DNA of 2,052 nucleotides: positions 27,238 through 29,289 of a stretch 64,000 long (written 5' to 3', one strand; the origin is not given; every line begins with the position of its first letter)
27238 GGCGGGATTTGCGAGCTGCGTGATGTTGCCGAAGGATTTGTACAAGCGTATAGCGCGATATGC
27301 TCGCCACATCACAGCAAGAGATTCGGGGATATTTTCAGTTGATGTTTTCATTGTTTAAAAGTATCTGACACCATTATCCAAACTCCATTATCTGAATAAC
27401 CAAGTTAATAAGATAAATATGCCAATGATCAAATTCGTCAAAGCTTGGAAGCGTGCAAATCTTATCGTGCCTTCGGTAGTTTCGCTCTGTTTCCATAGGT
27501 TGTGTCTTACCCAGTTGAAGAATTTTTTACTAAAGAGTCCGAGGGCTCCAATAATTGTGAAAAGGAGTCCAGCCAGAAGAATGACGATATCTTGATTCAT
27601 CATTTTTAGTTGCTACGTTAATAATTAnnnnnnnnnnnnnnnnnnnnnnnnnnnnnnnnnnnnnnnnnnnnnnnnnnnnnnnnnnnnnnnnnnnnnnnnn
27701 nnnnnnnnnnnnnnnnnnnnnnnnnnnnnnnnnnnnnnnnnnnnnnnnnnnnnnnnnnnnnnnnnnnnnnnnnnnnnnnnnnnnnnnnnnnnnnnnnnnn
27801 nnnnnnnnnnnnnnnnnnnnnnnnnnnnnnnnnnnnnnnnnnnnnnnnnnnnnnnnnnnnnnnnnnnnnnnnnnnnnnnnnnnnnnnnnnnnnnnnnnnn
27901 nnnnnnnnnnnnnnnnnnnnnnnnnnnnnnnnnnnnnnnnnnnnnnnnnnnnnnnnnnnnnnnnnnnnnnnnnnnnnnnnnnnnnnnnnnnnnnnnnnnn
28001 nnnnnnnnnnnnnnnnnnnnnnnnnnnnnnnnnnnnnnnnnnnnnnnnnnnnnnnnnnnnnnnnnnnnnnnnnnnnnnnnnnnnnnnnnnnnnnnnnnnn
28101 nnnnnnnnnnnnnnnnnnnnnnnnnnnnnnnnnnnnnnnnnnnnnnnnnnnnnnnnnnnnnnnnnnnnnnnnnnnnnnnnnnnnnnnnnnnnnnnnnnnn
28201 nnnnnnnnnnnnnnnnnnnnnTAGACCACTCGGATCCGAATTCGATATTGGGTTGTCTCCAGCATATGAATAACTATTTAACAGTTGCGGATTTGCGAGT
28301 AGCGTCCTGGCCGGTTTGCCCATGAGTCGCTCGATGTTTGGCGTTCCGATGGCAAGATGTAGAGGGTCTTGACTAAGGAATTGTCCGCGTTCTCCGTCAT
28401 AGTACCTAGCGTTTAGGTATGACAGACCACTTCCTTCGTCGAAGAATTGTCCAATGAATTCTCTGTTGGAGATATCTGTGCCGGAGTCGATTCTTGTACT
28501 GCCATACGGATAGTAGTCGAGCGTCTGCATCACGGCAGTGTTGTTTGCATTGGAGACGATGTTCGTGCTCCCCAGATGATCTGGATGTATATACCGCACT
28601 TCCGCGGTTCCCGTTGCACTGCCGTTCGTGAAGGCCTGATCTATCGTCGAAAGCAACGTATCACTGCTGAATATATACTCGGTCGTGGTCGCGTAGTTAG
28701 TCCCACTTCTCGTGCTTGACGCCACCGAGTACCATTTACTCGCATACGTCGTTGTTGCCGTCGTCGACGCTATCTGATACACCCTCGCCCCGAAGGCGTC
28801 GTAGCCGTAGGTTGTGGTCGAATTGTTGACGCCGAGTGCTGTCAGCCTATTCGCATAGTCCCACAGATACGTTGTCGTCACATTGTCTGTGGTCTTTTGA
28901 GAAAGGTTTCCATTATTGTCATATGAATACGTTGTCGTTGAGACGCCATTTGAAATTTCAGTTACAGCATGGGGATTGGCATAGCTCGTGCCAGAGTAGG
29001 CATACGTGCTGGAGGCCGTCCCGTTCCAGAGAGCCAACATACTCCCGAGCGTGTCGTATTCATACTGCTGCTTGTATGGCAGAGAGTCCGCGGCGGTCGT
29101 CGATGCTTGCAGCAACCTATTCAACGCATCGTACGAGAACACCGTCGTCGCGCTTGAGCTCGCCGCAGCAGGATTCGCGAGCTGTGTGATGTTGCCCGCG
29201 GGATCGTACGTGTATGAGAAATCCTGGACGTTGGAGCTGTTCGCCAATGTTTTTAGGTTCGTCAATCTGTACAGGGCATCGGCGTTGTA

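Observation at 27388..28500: Compositionally distinct C-terminal toxin module with a glycine-zipper hydrophobic core, followed by a 71-aa two-TM candidate immunity gene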

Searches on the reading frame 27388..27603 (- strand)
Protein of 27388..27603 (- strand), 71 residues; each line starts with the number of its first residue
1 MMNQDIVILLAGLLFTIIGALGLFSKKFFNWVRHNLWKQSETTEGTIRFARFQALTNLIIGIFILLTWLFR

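Call 7: search_protein_families(library=pfam, proteins=[window:27388-27603:-], max_evalue=0.01)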
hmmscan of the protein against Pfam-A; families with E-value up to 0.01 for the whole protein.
window:27388-27603:- (71 aa): 0 families

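Call 15: find_encoding_contigs(protein=window:27388-27603:-, flank=10000, max_places=10)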
Protein window:27388-27603:- (71 aa): no gene with exactly this product is on record in the collection.

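Call 16: search_protein_families(library=ncbifam, proteins=[window:27388-27603:-], max_evalue=0.1)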
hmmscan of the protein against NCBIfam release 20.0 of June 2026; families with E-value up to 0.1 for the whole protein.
window:27388-27603:- (71 aa): 0 families

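Call 54: search_protein_families(library=pfam, alignment_id=A2, max_evalue=1)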
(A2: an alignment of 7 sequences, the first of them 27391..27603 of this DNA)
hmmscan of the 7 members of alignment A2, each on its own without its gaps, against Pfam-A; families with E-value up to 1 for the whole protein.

A. member 1, window:27391-27603:- (71 aa): 2 families
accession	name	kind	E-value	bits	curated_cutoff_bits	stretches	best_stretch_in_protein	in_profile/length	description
PF00746.26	Gram_pos_anchor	-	0.38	11.2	20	1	7-27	19-39/43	LPXTG cell wall anchor motif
PF16996.10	Asp4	-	0.4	11.3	27.7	0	8-19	43-54/55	Accessory secretory protein Sec Asp4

B. families by the number of members that match (of 7 scanned): 7 families
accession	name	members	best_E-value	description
PF19701.4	DUF6199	2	0.023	Family of unknown function (DUF6199)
PF00746.26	Gram_pos_anchor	2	0.084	LPXTG cell wall anchor motif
PF11127.14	YgaP-like_TM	1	0.0048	Inner membrane protein YgaP-like, transmembrane domain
PF14340.12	DUF4395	1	0.013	Domain of unknown function (DUF4395)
PF05525.19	Branch_AA_trans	1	0.039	Branched-chain amino acid transport protein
PF21844.1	DUF6903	1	0.15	Family of unknown function (DUF6903)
PF16996.10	Asp4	1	0.4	Accessory secretory protein Sec Asp4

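Call 57: find_homologous_proteins(query=A2, max_evalue=0.001)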
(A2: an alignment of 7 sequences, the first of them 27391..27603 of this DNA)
Query A2 (7 sequences) (71 aa, profile of the alignment): 12 proteins with E <= 0.001 among 4660 candidates.
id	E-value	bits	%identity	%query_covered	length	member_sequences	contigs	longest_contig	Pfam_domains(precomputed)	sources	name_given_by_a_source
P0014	4.4e-27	112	40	97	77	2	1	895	-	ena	-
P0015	5.0e-26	108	32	97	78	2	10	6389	-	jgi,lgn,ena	-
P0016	3.6e-23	99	32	39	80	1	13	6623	-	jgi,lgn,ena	-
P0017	3.3e-22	96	100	99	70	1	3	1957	PF19701.5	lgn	-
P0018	8.5e-19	85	26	93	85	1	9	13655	-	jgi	jgi:uncharacterized membrane protein YfcA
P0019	1.8e-16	78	-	-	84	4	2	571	-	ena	-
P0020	9.1e-14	69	50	14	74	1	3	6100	-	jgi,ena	-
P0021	1.2e-13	69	30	93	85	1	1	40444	-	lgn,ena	-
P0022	5.8e-12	63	50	17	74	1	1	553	-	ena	-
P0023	6.4e-10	57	28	93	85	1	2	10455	-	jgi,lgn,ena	jgi:hypothetical protein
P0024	6.6e-4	38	23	99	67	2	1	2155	-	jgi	jgi:hypothetical protein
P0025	9.6e-4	37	23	99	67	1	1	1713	-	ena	-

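Call 58: find_encoding_contigs(protein=P0017, flank=3000, max_places=3)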
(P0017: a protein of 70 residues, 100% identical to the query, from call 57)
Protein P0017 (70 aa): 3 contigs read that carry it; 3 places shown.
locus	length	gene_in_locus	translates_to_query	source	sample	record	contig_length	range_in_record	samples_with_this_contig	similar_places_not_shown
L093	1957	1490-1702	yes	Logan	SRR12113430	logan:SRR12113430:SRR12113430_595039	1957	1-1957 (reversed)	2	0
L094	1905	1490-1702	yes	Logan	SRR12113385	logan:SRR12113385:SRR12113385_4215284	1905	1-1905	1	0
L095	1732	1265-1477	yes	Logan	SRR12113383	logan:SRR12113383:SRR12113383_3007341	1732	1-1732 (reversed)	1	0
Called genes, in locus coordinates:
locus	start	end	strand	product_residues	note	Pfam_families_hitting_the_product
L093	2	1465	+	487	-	?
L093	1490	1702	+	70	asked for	PF19701:DUF6199 (weak)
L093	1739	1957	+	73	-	?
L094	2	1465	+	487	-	?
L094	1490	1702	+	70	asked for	PF19701:DUF6199 (weak)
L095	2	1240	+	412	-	?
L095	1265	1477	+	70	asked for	PF19701:DUF6199 (weak)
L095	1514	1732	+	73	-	?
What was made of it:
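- Tried and rejected: The exact look-up of the 71-aa ORF failed because public gene calls start at the second Met, giving P0017 of 70 aa (calls 15, 57, 58).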

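Call 59: find_encoding_contigs(protein=P0021, flank=6000, max_places=2)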
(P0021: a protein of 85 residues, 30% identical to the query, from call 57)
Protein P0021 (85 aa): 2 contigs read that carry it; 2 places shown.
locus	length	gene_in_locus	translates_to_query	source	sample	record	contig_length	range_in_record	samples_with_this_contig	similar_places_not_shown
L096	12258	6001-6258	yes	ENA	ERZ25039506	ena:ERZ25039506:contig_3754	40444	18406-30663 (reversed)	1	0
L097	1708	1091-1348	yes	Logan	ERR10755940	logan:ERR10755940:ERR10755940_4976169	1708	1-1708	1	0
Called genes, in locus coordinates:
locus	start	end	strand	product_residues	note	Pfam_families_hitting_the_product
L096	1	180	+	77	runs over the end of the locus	-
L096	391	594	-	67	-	PF01527:HTH_Tnp_1, PF13384:HTH_23 (weak), PF13518:HTH_28 (weak)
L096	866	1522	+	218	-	-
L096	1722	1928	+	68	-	-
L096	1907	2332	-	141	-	-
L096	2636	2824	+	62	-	-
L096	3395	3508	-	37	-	-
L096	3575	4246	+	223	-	-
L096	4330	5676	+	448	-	PF25023:TEN_YD-shell (weak)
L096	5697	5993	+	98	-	-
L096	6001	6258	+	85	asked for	-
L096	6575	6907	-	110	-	PF01527:HTH_Tnp_1 (weak)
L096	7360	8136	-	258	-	-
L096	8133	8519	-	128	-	-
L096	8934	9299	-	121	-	PF13276:HTH_21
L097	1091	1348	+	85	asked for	-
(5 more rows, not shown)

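Call 60: find_encoding_contigs(protein=P0023, flank=6000, max_places=2)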
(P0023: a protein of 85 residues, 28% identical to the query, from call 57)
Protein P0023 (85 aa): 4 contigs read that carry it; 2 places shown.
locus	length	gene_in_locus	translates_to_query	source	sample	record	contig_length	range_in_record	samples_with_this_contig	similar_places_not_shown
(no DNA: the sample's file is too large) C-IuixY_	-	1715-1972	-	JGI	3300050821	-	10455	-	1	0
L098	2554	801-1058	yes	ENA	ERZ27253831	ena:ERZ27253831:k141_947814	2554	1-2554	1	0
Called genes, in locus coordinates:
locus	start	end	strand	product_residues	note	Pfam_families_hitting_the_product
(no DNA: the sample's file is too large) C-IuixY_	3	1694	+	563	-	?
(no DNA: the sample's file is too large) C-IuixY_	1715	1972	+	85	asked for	-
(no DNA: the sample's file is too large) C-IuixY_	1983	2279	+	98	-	-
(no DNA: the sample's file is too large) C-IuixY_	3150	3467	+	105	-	-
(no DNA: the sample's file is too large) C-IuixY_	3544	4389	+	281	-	PF01764:Lipase_3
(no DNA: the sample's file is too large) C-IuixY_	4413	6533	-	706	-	PF01828:Peptidase_A4, PF14312:FG-GAP_2 (faint), PF24681:Kelch_KLHDC2_KLHL20_DRC7 (faint)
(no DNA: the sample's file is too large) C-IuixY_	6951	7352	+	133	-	-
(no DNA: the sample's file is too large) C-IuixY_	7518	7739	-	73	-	-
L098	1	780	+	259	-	?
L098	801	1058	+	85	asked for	-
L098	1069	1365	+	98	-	-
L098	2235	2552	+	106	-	?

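Call 70: search_protein_families(library=pfam, proteins=[P0014, P0015, P0016, P0017, P0018, P0019, P0020, P0021, P0024], max_evalue=10)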
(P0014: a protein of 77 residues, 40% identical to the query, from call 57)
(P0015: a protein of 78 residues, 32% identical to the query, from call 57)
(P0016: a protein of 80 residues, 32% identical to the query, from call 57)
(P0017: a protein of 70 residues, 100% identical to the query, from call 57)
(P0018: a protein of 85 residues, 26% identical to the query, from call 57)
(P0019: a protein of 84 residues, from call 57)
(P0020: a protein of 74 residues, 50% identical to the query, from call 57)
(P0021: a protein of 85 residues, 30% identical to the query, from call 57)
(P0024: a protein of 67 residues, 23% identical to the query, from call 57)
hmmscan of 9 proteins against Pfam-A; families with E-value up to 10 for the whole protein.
P0014 (77 aa): 3 families
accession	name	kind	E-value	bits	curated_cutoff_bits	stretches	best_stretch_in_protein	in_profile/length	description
PF14340.12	DUF4395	-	0.012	16.3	24.5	1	3-72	24-93/130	Domain of unknown function (DUF4395)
PF00746.26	Gram_pos_anchor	-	0.084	13.3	20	1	3-25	16-38/43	LPXTG cell wall anchor motif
PF19701.4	DUF6199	-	0.22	11.8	27.7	1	9-73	3-63/64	Family of unknown function (DUF6199)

P0015 (78 aa): 1 family
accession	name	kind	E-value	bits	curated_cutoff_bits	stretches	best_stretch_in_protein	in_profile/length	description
PF19701.4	DUF6199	-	0.023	14.9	27.7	1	10-75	3-63/64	Family of unknown function (DUF6199)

P0016 (80 aa): 0 families

P0017 (70 aa): 2 families
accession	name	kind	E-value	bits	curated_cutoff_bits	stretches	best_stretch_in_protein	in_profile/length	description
PF00746.26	Gram_pos_anchor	-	0.37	11.2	20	1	6-26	19-39/43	LPXTG cell wall anchor motif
PF16996.10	Asp4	-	0.76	10.4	27.7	0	7-18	43-54/55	Accessory secretory protein Sec Asp4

P0018 (85 aa): 2 families
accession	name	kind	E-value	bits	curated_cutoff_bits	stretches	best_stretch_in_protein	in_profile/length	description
PF11127.14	YgaP-like_TM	-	0.0048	17.4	25.3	1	53-80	32-58/66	Inner membrane protein YgaP-like, transmembrane domain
PF21844.1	DUF6903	-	0.15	12.6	24.2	1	55-83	9-39/54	Family of unknown function (DUF6903)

P0019 (84 aa): 2 families
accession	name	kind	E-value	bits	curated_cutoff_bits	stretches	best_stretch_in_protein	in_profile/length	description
PF05525.19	Branch_AA_trans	-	0.0086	15.5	22.3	1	8-74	222-286/429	Branched-chain amino acid transport protein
PF02656.20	DUF202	-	0.097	13.6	23.4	0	11-30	42-61/68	Domain of unknown function (DUF202)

P0020 (74 aa): 3 families
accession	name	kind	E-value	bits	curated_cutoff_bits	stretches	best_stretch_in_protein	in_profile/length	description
PF13273.12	DUF4064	-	0.0055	17.4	32.1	1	3-72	7-79/102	Protein of unknown function (DUF4064)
PF23600.1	DUF7139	-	0.032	14.3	30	1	48-72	18-42/150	Domain of unknown function (DUF7139)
PF20048.4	DUF6450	-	0.14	12.4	25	1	10-24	49-63/68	Domain of unknown function (DUF6450)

P0021 (85 aa): 1 family
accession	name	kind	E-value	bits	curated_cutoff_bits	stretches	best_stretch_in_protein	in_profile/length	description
PF11127.14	YgaP-like_TM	-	0.036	14.6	25.3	1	50-80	32-58/66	Inner membrane protein YgaP-like, transmembrane domain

P0024 (67 aa): 1 family
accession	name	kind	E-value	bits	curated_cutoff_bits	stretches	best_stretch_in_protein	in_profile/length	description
PF11381.13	DUF3185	-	0.013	15.8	25.3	1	7-22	44-59/59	Protein of unknown function (DUF3185)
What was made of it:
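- On Pfam DUF6199 / Imm17 (two-TM small proteins): Best DUF6199 hit 14.9 bits against 27.7; no Imm17 hit (calls 54, 70)
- Closest known: Two-TM immunity families Imm17, Imm-CdiI and Pfam DUF6199. Same: There are weak full-length DUF6199 alignments for two members (call 70).
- Closest known: Two-TM immunity families Imm17, Imm-CdiI and Pfam DUF6199. Different: The best DUF6199 hit is E 0.023, 14.9 bits against a 27.7 cut-off, and Imm17 is not hit at all (calls 54, 70).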

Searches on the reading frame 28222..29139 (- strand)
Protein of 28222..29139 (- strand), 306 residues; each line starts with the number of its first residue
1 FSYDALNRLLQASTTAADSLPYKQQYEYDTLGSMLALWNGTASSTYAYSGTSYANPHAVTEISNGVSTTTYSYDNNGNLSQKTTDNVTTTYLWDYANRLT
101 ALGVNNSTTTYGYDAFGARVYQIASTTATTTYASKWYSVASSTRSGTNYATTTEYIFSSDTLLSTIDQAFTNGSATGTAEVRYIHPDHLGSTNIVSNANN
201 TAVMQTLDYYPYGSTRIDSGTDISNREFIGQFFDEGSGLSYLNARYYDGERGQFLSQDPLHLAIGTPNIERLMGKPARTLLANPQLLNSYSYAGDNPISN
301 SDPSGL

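Call 52: find_related_loci(query=window:28222-29139:-, collection=genome_contigs, flank=4000)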
Query window:28222-29139:- (306 aa) in genome_contigs; peptide patterns used: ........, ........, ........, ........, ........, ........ (x = any residue, [..] = any of these).
599 stretches matched a pattern (row limit reached: there are more); 354 encode a relative of the query (tblastn E <= 1e-3); the best 80 are kept; 77 distinct loci.
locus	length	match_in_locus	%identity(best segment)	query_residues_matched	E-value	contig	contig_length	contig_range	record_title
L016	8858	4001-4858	49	1-306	6e-70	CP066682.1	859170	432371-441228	MAG: Candidatus Kaiserbacteria bacterium isolate NC_groundwater_79_Ag_B-0.1um_58_26 chromosome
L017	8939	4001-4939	41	1-306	1e-60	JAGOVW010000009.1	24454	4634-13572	MAG: Candidatus Paceibacterota bacterium isolate Gw_Eff_bin_92 Gw_Eff_4008_length_24454_cov_6.616845, whole genome shotg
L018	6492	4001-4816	44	1-305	2e-58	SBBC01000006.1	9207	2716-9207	MAG: Candidatus Microgenomatus auricola isolate Bin_28_1_1 Hy_contig11777, whole genome shotgun sequence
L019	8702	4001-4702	43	47-306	1e-47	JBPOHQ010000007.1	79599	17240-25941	MAG: Candidatus Nomurabacteria bacterium isolate MAG_121 c_000000368225, whole genome shotgun sequence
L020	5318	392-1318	37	1-305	5e-47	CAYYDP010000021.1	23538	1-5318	MAG TPA_asm: uncultured Gammaproteobacteria bacterium isolate SRP239054_co1_193 genome assembly, contig: NODE_1427_lengt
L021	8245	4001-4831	38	1-305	2e-46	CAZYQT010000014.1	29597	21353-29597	MAG TPA_asm: uncultured Candidatus Saccharibacteria bacterium isolate SRP192515_co1_368 genome assembly, contig: NODE_13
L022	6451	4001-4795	39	22-305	1e-43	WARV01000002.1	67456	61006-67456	MAG: Patescibacteria group bacterium isolate AMAZON01 genome_2, whole genome shotgun sequence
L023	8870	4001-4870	36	1-305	4e-42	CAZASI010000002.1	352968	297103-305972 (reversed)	MAG TPA_asm: uncultured Gammaproteobacteria bacterium isolate SRP286056_co1_188 genome assembly, contig: NODE_6_length_3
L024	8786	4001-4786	37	1-305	2e-41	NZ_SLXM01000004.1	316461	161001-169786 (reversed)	Tenacibaculum skagerrakense strain DSM 14836 Ga0310473_104, whole genome shotgun sequence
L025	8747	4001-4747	33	1-305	1e-35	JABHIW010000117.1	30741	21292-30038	MAG: Candidatus Scalindua sp. isolate SI037_bin72 k141_493215, whole genome shotgun sequence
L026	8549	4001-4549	39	111-305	1e-32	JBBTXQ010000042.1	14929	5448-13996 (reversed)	MAG: Patescibacteria group bacterium isolate H51-bin105_1 H51_bin105_1_000000000042, whole genome shotgun sequence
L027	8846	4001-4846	33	1-305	2e-31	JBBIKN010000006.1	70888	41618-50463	MAG: Nitrospira sp. isolate QH2F170213_bin_187 NODE_176_length_70888_cov_17.752488, whole genome shotgun sequence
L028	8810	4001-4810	33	1-305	1e-29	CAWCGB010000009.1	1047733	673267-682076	MAG: uncultured delta proteobacterium isolate MFD01231.bin.2.77 genome assembly, contig: contig_8376, whole genome shotg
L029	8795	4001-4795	32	1-305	9e-30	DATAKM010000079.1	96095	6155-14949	MAG TPA_asm: Chloroflexia bacterium isolate SMAG_U6938 k141_340642, whole genome shotgun sequence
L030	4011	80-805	34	3-306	1e-29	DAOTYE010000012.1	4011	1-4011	MAG TPA_asm: Dehalococcoidales bacterium isolate H23_307 k115_5437, whole genome shotgun sequence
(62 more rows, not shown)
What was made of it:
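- The CPR assignment rests on one gene's nearest relatives (49% to a Kaiserbacteria Rhs, call 52).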
